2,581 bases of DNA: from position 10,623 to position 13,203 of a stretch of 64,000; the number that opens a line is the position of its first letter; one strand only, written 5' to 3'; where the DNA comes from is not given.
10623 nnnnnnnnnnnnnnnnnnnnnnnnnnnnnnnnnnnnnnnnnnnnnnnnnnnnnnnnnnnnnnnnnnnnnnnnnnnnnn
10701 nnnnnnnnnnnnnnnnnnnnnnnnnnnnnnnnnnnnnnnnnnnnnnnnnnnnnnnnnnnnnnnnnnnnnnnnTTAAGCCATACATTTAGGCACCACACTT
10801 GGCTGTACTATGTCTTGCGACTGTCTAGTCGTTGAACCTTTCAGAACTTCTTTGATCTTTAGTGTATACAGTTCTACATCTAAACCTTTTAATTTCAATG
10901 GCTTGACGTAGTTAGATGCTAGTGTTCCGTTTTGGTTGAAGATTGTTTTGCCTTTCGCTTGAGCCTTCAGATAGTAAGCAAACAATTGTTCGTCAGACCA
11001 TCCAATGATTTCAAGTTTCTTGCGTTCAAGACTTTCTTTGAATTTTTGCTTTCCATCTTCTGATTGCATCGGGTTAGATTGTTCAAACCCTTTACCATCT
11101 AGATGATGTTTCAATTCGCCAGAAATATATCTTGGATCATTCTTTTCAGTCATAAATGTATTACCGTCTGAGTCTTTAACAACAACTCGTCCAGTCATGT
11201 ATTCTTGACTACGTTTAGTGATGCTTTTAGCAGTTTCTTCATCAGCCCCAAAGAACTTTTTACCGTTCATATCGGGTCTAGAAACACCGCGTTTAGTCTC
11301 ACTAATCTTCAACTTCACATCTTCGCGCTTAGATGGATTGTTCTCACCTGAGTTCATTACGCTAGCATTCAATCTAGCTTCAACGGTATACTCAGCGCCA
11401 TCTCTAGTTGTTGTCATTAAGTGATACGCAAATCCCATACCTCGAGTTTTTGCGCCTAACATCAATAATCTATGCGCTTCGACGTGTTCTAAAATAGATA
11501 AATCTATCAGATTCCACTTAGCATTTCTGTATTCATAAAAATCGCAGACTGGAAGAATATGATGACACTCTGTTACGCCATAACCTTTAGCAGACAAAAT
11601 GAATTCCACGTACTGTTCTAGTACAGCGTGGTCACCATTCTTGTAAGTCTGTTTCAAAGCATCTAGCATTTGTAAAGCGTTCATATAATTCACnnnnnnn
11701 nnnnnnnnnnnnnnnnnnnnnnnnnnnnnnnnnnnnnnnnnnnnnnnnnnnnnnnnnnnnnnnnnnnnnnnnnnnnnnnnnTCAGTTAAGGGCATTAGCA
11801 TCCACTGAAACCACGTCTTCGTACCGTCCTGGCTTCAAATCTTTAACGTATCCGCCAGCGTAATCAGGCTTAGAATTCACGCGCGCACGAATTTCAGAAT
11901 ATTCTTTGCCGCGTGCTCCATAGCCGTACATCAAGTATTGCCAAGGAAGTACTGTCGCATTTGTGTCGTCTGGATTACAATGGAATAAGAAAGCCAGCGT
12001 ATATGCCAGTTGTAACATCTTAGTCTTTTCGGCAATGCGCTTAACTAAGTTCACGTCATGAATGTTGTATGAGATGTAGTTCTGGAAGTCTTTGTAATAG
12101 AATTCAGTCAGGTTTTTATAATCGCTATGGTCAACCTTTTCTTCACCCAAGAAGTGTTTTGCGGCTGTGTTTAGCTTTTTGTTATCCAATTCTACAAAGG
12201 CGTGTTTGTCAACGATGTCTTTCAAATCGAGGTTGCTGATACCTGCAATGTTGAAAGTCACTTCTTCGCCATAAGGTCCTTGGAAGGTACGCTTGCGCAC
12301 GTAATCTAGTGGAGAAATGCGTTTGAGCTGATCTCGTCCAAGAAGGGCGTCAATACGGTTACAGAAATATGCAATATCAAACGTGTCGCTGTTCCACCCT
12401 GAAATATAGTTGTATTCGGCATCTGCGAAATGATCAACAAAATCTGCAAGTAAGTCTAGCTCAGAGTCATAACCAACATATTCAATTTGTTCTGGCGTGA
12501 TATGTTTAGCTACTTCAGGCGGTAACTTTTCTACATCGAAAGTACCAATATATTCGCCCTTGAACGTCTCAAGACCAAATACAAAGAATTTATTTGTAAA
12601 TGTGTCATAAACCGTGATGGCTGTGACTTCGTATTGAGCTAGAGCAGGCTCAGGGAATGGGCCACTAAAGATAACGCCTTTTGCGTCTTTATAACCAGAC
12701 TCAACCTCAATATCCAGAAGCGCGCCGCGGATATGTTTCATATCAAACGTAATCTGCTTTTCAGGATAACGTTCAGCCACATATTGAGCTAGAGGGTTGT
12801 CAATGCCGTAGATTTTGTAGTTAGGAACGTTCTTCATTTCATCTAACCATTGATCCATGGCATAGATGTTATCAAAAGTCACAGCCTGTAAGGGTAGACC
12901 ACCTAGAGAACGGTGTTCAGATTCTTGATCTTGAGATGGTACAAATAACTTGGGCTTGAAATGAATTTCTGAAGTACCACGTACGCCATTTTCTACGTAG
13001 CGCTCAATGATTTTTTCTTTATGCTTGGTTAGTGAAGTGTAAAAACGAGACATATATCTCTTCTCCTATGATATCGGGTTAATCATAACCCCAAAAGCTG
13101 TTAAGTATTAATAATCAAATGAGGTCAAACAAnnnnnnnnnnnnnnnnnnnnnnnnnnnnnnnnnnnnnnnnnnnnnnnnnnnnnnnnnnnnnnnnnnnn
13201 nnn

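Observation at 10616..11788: HNH-endonuclease-bearing insertion with group I intron hallmarks splits DNA polymerase gene 43 exactly inside motif A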

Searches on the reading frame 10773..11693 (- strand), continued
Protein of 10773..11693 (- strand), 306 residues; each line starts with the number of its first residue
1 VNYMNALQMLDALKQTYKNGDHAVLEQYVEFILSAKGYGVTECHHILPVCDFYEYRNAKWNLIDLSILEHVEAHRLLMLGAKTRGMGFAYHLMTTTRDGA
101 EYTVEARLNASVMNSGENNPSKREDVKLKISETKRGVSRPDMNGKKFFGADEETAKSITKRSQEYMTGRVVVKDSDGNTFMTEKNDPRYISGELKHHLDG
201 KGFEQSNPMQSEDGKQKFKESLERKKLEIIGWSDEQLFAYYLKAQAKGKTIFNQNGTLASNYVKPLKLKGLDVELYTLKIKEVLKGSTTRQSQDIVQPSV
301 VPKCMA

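Call 58: find_homologous_proteins(query=window:10773-11684:-, max_evalue=0.001)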
Query window:10773-11684:- (303 aa): 33 proteins with E <= 0.001 among 582 candidates.
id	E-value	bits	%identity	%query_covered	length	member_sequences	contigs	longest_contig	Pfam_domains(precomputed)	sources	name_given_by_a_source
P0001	1.1e-195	667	98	100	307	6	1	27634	-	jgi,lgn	-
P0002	1.6e-164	564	85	98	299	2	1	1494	-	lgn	-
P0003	1.5e-142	492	75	98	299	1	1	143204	-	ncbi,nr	ncbi:hypothetical protein SHAb15599_00065 [Acinetobacter phage SH-Ab 15599]|nr:hypothetical protein 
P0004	1.2e-127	443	69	94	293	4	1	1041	-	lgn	-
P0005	4.5e-126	438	68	94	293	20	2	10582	-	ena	-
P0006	1.9e-56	210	43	92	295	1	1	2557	-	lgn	-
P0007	3.7e-40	156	40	82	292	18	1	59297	-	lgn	-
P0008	4.5e-38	149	38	82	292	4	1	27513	-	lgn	-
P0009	2.6e-37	147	36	89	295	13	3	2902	-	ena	-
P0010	6.4e-34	136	34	92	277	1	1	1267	-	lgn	-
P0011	5.7e-32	129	35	83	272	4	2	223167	-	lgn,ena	-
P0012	5.4e-31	126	33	93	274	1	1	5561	-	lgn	-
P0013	1.2e-28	119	29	64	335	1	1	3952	PF02736.26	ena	-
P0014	1.2e-26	112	33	81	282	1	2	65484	-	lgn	-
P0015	2.9e-26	111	34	83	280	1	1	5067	-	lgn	-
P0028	5.8e-9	54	44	18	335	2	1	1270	PF07460.17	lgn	-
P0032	8.7e-7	47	27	65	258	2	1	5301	PF07460.17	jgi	jgi:hypothetical protein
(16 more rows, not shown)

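Call 59: find_encoding_contigs(protein=P0005, flank=3000, max_places=3)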
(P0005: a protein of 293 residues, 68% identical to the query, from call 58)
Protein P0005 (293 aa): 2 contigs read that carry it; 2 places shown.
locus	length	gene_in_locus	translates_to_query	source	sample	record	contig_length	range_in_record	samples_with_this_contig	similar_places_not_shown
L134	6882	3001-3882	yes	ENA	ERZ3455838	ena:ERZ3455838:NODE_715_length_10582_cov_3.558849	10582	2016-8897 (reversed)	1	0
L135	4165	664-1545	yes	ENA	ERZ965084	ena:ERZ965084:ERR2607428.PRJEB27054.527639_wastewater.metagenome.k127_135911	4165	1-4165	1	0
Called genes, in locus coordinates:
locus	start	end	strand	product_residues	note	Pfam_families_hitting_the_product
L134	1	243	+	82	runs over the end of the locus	-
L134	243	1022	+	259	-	PF12705:PDDEXK_1 (weak)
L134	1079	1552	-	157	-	PF06841:Phage_T4_gp19 (weak)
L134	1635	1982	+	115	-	-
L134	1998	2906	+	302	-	PF03104:DNA_pol_B_exo1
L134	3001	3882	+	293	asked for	-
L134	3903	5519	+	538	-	PF00136:DNA_pol_B (weak)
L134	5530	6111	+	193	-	-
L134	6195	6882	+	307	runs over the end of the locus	-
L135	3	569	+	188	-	?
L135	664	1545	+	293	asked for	-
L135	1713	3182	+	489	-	PF00136:DNA_pol_B (weak)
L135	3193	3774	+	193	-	-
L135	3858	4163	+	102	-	?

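Call 60: find_encoding_contigs(protein=P0002, flank=3000, max_places=2)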
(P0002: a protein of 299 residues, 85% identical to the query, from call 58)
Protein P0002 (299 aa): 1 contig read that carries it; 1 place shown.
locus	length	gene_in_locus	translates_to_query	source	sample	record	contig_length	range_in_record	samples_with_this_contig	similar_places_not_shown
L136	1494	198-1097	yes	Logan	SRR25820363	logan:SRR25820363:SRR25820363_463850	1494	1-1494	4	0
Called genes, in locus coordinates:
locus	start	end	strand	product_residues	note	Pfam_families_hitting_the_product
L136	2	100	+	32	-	?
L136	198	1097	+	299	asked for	-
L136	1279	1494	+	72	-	?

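Call 61: find_encoding_contigs(protein=P0006, flank=3000, max_places=2)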
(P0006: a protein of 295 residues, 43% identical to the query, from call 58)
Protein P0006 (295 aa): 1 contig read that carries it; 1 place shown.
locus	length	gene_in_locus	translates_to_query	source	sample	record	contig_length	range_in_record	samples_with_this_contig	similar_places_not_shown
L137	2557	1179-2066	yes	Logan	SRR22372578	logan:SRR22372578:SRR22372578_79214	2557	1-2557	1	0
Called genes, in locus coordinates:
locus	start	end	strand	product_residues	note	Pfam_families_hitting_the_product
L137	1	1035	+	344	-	?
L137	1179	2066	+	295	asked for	-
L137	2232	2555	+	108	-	?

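Call 74: predict_structure(alignment_id=A3)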
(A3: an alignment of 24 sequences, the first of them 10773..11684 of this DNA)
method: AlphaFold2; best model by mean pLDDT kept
length: 303 residues; sequences in the alignment: 24
mean_pLDDT: 85.7   pTM: 0.46
mean pLDDT of the five models: 85.7, 83.3, 82.3, 82.1, 80.9
residues with pLDDT >= 90: 179; 70-90: 87; 50-70: 17; < 50: 20
segments of 3 or more residues with pLDDT < 50: 285-303
pLDDT, mean of each block of 10 residues (from residue 1): 97 97 98 96 97 97 97 96 93 84 86 77 81 73 71 83 89 93 94 75 68 91 95 95 92 93 96 94 53 36 34
secondary structure, 60 per line:
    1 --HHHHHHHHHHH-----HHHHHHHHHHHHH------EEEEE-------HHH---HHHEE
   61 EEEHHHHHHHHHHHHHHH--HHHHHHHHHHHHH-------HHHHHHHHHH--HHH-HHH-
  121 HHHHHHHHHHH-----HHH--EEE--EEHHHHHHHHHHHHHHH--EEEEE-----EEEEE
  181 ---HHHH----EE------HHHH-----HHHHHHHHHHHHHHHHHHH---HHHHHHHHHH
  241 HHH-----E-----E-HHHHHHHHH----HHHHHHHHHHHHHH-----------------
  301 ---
elements in order: H3-13 H19-31 E38-42 E59-63 H64-78 H81-93 H101-110 H121-131 E142-144 H149-163 E166-170 E176-180 H184-187 H200-203 H209-227 H231-243 H257-265 H270-283

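Call 76: fold_search(model_id=the predicted structure, library=pdb)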
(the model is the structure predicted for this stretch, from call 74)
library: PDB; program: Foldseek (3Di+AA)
matches with E <= 10: 108; with E <= 0.001: 0
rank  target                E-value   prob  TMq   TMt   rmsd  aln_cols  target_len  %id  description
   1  4g23                  3.7e-01  0.30  0.18  0.13  16.8       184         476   13  Crystal Structure of proteinaceous RNase P 1 (PRORP1) from A. thaliana with Mn (released 2012-09-26)
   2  6bv5                  6.4e-01  0.20  0.18  0.13  16.6       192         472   12  Structure of proteinaceous RNase P 1 (PRORP1) from A. thaliana after 45-minute soak with juglone (released 2019-06-12)
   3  6bv6                  1.0e+00  0.15  0.18  0.13  16.6       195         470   12  Structure of proteinaceous RNase P 1 (PRORP1) from A. thaliana after 3-hour soak with juglone (released 2019-06-12)
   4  8x4a_A                1.1e+00  0.02  0.09  0.02  25.9       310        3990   12  Cryo-EM structure of Ryanodine receptor 1 (TM helix S0,100 nM Ca2+, closed state) (released 2025-03-05)
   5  9pnq                  1.2e+00  0.06  0.10  0.04  19.3       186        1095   15  N4 vRNAP gp50 - Isolated RNAP Domain (released 2025-12-10)
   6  7f00_A                1.2e+00  0.02  0.08  0.06  15.0       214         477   11  Crystal structure of SPD_0310 (released 2022-04-27)
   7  9a5c_B                1.3e+00  0.06  0.09  0.12  32.1       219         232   16  Integrative model of GLPD-DNAD by crosslinking MS and deep learning (released 2024-09-18)
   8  6f1v_f                1.6e+00  0.02  0.09  0.07  25.8       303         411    9  C terminal region of the dynein heavy chains in the dynein tail/dynactin/BICDR1 complex (released 2018-01-17)
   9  2i2r_H                1.8e+00  0.04  0.10  0.15  17.8       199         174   10  Crystal structure of the KChIP1/Kv4.3 T1 complex (released 2006-10-24)
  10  8j07_t0               1.8e+00  0.02  0.09  0.05  24.4       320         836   12  96nm repeat of human respiratory doublet microtubule and associated axonemal complexes (released 2023-07-26)
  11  6agw                  2.5e+00  0.06  0.14  0.21  16.7       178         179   15  Pro-domain of Caspase-8 (released 2019-06-26)
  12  2e2e_A                2.6e+00  0.09  0.17  0.26  11.3       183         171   13  TPR domain of NrfG mediates the complex formation between heme lyase and formate-dependent nitrite reductase in Escher (released 2007-10-23)
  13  1k6o_C                2.6e+00  0.07  0.08  0.19  14.7       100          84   15  Crystal Structure of a Ternary SAP-1/SRF/c-fos SRE DNA Complex (released 2002-01-17)
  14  1srs_B                2.8e+00  0.06  0.08  0.20  14.7        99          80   15  SERUM RESPONSE FACTOR (SRF) CORE COMPLEXED WITH SPECIFIC SRE DNA (released 1995-07-28)
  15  2i2r_G                2.8e+00  0.03  0.10  0.14  18.5       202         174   10  Crystal structure of the KChIP1/Kv4.3 T1 complex (released 2006-10-24)
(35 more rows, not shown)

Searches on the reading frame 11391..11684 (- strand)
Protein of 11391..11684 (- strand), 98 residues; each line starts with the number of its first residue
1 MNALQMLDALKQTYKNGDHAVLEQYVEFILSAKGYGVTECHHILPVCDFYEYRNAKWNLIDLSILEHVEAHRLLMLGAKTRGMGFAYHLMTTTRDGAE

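Call 92: predict_structure(alignment_id=A4)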
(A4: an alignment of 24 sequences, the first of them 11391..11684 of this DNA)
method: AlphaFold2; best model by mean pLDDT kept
length: 98 residues; sequences in the alignment: 24
mean_pLDDT: 94.1   pTM: 0.86
mean pLDDT of the five models: 94.1, 94.0, 93.5, 93.1, 93.1
residues with pLDDT >= 90: 89; 70-90: 5; 50-70: 3; < 50: 1
segments of 3 or more residues with pLDDT < 50: none
pLDDT, mean of each block of 10 residues (from residue 1): 97 98 98 95 97 97 96 98 93 68
secondary structure, 60 per line:
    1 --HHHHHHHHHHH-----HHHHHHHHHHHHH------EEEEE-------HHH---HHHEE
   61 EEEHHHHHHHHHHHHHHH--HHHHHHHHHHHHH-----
elements in order: H3-13 H19-31 E38-42 E59-63 H64-78 H81-93
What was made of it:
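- On HNH (beta-beta-alpha-Me) homing endonuclease: They lie on predicted strands 38-42 and 59-63 and helix 64-78, with pLDDT 94 (call 92).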

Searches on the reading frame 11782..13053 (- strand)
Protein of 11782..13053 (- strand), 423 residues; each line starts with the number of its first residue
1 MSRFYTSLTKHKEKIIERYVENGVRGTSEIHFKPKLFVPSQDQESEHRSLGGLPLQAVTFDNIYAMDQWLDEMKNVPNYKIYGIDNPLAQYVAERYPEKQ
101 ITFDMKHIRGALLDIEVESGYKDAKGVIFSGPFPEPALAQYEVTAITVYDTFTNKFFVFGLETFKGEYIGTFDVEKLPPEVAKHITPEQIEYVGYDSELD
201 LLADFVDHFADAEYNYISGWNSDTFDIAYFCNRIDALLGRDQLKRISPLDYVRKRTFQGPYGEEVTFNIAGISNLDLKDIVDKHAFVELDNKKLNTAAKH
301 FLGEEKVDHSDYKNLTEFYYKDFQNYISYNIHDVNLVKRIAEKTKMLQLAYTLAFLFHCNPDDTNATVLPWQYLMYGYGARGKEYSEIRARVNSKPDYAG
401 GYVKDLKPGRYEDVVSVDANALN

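Call 9: search_protein_families(library=pfam, proteins=[window:11782-13053:-], max_evalue=0.01)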
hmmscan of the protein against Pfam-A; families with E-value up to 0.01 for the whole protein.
window:11782-13053:- (423 aa): 2 families
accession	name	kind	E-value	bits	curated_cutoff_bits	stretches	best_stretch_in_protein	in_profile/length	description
PF03104.25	DNA_pol_B_exo1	-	5e-12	46.2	23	1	108-296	64-241/242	DNA polymerase family B, exonuclease domain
PF14470.12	bPH_3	-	0.0084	17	23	0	263-344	5-84/95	Bacterial PH domain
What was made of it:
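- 11789..13053 (-): Exon 1 of the family-B DNA polymerase gene (N-terminal and exonuclease part). It ends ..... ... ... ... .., and the last base, U11789, is the 5' splice site. Pfam DNA_pol_B_exo1 E 5e-12 (call 9).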
